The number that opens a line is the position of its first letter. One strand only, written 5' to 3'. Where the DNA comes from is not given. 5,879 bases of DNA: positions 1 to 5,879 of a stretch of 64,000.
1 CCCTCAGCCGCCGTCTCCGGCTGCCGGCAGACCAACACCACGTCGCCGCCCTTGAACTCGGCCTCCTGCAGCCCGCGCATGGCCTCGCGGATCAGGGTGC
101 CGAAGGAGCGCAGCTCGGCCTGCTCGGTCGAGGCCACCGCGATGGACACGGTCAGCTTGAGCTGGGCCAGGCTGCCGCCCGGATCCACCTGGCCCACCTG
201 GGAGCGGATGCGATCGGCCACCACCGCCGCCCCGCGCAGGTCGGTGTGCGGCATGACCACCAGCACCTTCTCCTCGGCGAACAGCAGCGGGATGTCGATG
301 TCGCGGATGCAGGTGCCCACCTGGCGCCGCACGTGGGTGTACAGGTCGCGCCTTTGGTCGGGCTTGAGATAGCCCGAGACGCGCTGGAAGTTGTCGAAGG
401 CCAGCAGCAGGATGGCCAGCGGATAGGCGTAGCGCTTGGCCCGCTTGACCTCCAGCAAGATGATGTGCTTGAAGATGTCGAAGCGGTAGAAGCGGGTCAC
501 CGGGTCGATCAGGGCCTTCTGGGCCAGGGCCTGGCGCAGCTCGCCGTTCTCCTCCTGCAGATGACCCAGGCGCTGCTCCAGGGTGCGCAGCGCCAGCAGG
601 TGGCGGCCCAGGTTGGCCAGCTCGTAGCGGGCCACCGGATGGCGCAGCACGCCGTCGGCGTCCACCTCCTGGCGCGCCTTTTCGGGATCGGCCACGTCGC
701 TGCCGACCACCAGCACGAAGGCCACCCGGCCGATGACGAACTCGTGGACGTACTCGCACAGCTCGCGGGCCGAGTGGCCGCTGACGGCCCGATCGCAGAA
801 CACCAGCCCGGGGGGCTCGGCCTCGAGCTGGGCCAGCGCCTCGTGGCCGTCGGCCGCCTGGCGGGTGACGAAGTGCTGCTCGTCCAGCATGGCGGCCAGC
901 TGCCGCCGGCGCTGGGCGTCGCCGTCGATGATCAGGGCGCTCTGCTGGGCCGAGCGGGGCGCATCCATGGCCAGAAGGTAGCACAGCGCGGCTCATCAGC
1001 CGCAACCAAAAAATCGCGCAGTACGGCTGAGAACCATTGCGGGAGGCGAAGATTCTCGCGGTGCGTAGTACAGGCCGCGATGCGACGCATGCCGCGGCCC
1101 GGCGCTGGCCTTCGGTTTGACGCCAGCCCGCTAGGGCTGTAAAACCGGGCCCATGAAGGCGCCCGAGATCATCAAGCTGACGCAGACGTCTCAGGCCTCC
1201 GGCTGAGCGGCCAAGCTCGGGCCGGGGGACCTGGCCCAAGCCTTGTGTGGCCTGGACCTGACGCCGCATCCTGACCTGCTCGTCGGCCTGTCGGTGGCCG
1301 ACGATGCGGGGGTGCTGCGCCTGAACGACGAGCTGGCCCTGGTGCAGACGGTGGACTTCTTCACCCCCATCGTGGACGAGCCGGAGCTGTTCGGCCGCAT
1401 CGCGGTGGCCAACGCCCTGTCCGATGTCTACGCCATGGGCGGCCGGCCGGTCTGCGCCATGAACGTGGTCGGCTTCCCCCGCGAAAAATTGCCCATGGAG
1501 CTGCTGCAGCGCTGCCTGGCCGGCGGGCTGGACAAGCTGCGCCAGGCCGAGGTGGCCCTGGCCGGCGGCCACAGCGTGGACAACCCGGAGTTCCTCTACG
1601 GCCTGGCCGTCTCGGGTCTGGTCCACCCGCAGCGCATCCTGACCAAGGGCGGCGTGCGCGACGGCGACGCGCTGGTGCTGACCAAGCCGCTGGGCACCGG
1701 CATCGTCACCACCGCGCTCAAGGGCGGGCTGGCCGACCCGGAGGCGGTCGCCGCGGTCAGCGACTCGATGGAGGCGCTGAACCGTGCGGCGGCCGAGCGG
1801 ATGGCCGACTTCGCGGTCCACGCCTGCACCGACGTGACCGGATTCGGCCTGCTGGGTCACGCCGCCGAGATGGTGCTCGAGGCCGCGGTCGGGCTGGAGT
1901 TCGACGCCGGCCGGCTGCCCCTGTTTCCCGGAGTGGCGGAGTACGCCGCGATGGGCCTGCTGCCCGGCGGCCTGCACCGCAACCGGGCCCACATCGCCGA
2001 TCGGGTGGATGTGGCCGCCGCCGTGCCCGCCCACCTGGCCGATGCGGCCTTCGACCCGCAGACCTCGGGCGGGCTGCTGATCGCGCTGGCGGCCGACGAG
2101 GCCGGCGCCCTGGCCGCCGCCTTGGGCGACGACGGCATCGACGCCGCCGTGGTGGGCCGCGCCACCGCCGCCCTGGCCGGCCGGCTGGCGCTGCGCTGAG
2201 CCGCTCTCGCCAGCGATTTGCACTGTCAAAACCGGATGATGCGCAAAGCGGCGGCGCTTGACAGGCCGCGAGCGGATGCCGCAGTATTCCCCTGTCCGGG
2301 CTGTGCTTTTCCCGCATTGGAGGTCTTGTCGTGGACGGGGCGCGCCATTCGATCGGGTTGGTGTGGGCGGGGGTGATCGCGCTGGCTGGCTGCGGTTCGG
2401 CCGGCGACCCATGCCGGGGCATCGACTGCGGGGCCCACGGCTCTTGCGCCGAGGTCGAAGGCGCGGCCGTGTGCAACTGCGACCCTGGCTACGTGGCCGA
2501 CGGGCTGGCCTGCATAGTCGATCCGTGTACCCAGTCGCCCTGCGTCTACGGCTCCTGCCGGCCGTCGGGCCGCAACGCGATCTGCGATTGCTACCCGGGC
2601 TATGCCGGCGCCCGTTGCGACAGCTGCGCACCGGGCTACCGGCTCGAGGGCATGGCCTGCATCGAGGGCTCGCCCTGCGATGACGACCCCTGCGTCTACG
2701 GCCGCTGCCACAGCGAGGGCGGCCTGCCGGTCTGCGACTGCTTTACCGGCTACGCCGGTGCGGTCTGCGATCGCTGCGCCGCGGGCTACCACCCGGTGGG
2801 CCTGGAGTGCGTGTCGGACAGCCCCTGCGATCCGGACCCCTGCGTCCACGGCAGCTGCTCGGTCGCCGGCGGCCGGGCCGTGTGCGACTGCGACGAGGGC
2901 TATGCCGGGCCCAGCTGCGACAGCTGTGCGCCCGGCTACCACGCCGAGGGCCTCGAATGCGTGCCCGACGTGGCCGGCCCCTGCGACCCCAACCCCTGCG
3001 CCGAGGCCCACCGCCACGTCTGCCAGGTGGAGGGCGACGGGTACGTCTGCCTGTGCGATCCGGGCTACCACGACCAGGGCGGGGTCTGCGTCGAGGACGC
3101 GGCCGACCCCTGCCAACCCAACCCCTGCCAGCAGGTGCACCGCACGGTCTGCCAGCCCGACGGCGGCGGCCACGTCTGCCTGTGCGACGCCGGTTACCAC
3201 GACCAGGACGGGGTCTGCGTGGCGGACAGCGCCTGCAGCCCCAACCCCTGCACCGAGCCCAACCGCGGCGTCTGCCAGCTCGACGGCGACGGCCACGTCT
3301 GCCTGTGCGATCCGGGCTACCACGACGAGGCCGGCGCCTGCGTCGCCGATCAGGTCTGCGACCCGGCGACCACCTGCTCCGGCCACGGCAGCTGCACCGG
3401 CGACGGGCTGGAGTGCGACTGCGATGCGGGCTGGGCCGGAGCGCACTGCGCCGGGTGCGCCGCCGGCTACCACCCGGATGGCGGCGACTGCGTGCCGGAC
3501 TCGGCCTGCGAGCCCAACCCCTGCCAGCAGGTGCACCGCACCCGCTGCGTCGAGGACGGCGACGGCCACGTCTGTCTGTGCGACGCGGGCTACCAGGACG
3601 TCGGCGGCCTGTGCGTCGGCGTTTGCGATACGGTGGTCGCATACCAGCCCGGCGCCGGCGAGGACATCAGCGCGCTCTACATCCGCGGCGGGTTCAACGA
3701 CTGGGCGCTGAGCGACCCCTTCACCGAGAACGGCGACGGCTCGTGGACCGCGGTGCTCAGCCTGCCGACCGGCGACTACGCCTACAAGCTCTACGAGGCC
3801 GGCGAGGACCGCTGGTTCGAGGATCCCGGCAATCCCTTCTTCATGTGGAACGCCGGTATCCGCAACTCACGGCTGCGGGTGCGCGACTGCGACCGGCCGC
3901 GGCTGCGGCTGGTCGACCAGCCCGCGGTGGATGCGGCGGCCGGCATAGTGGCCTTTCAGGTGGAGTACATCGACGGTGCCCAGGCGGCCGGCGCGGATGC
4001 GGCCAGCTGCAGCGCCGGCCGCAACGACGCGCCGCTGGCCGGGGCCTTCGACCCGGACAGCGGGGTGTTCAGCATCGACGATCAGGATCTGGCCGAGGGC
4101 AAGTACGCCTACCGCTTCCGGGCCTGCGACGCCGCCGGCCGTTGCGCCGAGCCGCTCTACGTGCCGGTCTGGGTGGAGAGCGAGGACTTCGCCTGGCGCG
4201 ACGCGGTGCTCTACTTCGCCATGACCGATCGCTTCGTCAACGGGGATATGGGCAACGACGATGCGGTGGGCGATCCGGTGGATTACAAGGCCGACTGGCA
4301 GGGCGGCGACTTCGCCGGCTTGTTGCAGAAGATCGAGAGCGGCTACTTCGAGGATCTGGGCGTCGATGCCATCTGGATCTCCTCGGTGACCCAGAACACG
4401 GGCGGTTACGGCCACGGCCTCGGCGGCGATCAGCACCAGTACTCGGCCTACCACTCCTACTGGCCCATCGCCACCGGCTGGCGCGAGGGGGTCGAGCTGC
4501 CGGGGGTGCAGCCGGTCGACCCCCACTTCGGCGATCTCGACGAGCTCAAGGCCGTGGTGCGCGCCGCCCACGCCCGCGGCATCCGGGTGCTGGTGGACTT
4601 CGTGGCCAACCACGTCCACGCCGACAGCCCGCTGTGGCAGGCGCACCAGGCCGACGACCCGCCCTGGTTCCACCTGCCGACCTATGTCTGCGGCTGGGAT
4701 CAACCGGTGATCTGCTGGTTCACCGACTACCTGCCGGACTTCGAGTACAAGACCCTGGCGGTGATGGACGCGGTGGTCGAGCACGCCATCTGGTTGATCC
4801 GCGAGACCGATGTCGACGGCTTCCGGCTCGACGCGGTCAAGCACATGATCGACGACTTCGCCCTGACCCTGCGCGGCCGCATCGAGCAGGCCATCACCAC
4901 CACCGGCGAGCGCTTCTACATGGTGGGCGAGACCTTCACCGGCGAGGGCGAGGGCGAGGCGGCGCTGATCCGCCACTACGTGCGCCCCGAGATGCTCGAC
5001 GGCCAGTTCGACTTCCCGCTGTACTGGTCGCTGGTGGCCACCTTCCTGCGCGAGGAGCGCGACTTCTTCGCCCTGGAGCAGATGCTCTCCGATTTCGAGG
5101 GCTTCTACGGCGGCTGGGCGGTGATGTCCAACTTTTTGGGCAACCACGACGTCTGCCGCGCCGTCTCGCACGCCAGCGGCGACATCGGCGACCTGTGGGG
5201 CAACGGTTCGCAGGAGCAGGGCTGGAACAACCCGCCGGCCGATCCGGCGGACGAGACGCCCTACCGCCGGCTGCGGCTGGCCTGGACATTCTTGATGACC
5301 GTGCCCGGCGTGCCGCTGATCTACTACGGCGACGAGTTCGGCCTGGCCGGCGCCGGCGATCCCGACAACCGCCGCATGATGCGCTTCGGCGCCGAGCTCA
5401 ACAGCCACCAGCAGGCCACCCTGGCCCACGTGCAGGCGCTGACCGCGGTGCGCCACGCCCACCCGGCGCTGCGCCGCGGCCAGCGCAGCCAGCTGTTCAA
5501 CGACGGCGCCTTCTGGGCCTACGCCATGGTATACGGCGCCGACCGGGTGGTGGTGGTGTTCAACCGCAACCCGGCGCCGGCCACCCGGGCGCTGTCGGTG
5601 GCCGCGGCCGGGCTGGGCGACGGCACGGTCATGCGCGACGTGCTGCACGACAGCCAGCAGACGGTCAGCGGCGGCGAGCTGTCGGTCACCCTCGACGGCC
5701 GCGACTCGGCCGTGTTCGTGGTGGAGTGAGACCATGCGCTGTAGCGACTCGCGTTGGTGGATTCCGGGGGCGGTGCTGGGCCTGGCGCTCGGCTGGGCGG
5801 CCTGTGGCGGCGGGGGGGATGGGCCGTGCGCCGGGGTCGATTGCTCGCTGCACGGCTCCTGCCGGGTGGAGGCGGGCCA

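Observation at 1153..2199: SelD is a selenoprotein here: in-frame UGA at the Cys17 position plus a candidate SECIS hairpin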

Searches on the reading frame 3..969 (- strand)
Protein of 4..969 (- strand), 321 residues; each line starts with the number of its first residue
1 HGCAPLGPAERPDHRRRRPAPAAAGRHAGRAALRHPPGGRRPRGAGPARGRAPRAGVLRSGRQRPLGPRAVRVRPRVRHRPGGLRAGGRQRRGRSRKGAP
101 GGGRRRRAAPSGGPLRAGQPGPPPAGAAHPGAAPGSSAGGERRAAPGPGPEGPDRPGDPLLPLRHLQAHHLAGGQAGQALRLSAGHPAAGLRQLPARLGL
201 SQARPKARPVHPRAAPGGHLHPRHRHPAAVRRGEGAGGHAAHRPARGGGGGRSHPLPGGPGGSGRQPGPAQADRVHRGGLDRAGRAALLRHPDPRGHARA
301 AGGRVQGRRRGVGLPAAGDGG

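Call 29: search_protein_families(library=pfam, proteins=[window:4-969:-], max_evalue=0.00001)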
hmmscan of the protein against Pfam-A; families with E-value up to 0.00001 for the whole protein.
window:4-969:- (321 aa): 0 families

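Call 33: search_protein_families(library=pfam, proteins=[window:3-968:-], max_evalue=0.001)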
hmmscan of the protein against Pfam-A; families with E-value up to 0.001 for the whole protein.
window:3-968:- (322 aa): 2 families
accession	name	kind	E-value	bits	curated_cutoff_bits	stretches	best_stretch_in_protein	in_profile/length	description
PF00990.26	GGDEF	-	1.5e-11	44.7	23.8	1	152-307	1-158/161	Diguanylate cyclase, GGDEF domain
PF00072.30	Response_reg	-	2.7e-08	34.4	30.2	1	12-118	2-107/111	Response regulator receiver domain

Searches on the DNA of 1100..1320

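Call 32: search_rna_families(source=window, start=1100, end=1320, threshold=evalue, max_evalue=10)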
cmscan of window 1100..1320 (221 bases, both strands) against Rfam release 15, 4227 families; matches with E-value up to 10: 6.
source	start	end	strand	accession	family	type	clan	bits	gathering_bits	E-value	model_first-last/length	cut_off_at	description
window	1201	1252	+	RF00960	mir-661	Gene; miRNA;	-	17.9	73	1.6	1-84/84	no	mir-661 microRNA precursor family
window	1259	1319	+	RF03412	mir-1915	Gene; miRNA;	-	15.6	95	6.2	1-73/73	no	mir-1915 microRNA precursor family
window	1213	1248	-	RF02985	ftsZ-DE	Gene; sRNA;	-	14.7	72.2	1.4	27-67/69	no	ftsZ-DE RNA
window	1188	1212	+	RF01082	SBWMV1_UPD-PKh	Cis-reg;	-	13.2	32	8.7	1-25/25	no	Pseudoknot of upstream pseudoknot domain (UPD) of the 3'UTR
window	1186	1307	-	RF02605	scr5239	Gene; sRNA;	-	11.5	64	8.7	1-158/158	no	Streptomyces sRNA scr5239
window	1162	1314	+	RF02886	npcTB_6715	Gene; sRNA;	-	8.2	72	6.3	1-212/212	no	Mycobacterium sRNA 6715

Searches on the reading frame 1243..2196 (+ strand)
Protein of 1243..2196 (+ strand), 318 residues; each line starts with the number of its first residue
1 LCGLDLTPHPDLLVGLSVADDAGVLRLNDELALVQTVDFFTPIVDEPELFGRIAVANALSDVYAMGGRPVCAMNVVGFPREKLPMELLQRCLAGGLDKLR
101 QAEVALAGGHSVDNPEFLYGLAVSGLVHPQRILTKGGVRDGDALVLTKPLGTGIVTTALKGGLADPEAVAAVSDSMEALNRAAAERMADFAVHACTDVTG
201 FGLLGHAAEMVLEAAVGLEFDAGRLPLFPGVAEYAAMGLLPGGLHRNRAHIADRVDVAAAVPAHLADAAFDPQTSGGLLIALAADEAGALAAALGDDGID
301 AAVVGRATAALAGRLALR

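Call 16: find_related_loci(query=A1, collection=genome_contigs, flank=3000)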
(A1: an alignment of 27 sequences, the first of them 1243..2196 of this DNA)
Query A1 (318 aa) in genome_contigs; peptide patterns used: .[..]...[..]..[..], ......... (x = any residue, [..] = any of these).
600 stretches matched a pattern (row limit reached: there are more); 590 encode a relative of the query (tblastn E <= 1e-3); the best 80 are kept; 80 distinct loci.
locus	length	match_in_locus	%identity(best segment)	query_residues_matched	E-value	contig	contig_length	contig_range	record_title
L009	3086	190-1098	63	1-303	3e-114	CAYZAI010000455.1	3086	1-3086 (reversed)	MAG TPA_asm: uncultured Myxococcales bacterium isolate binchicken_co129_650 genome assembly, contig: NODE_128030_length_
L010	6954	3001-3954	50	1-318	6e-109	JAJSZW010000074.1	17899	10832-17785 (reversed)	MAG: Deltaproteobacteria bacterium isolate SM7059A Ga0402080_118, whole genome shotgun sequence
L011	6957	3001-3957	53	1-318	3e-105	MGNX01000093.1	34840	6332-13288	MAG: Chloroflexi bacterium RBG_16_60_22 RBG_16_scaffold_6568, whole genome shotgun sequence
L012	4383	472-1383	56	1-304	2e-104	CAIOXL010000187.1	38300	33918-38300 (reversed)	MAG: uncultured Geobacteraceae bacterium isolate MJ3_bin-256 genome assembly, contig: bin-256:187/204, whole genome shot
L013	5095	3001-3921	54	1-306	3e-104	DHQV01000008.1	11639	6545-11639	MAG TPA_asm: Deltaproteobacteria bacterium UBA5329 UBA5329_contig_16317, whole genome shotgun sequence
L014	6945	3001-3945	51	4-317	1e-103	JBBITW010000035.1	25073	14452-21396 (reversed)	MAG: Deltaproteobacteria bacterium isolate RSS170216_bin_405 NODE_2260_length_25073_cov_6.951635, whole genome shotgun s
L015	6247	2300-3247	51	1-315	2e-102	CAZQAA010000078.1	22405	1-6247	MAG TPA_asm: uncultured Desulfobacterales bacterium isolate binchicken_co219_409 genome assembly, contig: k141_1107373,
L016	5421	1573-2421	55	1-283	4e-99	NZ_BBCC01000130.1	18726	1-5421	Desulfosarcina cetonica JCM 12296, whole genome shotgun sequence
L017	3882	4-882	53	26-317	3e-99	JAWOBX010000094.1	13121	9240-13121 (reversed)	MAG: Dehalococcoidia bacterium isolate BLK3-3.bin.35 k191_2666389, whole genome shotgun sequence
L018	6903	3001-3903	56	10-309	4e-99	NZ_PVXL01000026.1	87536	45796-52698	Neomoorella stamsii strain DSM 26217 MOST_contig000026, whole genome shotgun sequence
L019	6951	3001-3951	54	3-318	2e-99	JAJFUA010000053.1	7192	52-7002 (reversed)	MAG: Desulfobacteraceae bacterium isolate bin.361 k141_309237, whole genome shotgun sequence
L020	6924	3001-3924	56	7-313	6e-99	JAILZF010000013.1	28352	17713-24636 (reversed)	MAG: Alicyclobacillus sp. isolate HOT.Cluster.61 Contig13, whole genome shotgun sequence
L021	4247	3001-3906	51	9-309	4e-97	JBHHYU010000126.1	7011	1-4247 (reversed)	MAG: Candidatus Binatia bacterium isolate Maj_2_bin.31 NODE_6329_length_7011_cov_12.171075, whole genome shotgun sequenc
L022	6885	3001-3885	53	10-304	9e-97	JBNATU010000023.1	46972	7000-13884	MAG: Moorellaceae bacterium isolate Kamch4342-3A-MB-01 bin2.fa-23, whole genome shotgun sequence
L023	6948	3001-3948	52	6-318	3e-96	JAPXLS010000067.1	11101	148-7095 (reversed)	MAG: Bacillota bacterium isolate binned_ad_5.22 NODE_6270_length_11101_cov_1.701385, whole genome shotgun sequence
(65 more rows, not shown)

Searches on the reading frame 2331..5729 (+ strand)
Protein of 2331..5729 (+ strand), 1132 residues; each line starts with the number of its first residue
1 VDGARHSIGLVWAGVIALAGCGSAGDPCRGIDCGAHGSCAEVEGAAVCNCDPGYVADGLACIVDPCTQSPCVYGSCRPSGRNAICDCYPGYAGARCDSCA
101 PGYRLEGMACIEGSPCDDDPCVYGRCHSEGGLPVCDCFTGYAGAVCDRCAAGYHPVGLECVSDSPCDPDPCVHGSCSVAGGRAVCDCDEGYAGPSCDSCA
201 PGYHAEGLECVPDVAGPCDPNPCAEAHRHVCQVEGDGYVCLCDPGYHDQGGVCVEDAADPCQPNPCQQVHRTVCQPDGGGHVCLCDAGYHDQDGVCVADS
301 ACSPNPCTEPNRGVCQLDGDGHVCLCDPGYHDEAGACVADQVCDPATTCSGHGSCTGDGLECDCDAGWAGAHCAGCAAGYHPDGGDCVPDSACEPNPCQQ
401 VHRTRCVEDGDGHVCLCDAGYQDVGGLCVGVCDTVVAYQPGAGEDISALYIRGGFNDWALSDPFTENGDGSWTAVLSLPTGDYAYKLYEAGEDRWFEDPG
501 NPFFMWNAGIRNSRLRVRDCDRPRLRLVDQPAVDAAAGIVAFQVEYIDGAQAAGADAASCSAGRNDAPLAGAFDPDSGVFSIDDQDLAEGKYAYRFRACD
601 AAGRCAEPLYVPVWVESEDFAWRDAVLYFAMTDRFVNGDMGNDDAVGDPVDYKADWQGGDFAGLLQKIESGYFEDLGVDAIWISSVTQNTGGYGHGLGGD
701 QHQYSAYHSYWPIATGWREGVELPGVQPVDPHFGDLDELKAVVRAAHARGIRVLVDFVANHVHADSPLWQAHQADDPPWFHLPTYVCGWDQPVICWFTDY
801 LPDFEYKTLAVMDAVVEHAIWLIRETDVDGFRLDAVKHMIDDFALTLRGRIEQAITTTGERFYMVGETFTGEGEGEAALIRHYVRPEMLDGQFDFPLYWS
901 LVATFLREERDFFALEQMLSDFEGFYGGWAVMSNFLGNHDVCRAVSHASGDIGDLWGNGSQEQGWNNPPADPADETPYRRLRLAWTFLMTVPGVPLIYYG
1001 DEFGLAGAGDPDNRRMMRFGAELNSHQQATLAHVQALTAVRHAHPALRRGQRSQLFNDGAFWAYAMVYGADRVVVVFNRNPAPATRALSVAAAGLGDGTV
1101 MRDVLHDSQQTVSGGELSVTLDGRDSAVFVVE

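Call 9: search_protein_families(library=pfam, proteins=[window:2331-5729:+], max_evalue=0.00001)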
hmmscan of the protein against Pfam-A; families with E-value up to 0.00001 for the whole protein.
window:2331-5729:+ (1132 aa): 2 families
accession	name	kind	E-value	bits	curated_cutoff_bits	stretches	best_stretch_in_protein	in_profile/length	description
PF00128.31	Alpha-amylase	-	7.3e-34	118.2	22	1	631-1008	3-359/446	Alpha amylase, catalytic domain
PF00008.33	EGF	-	4e-13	49.8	21.5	0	166-194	1-31/32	EGF-like domain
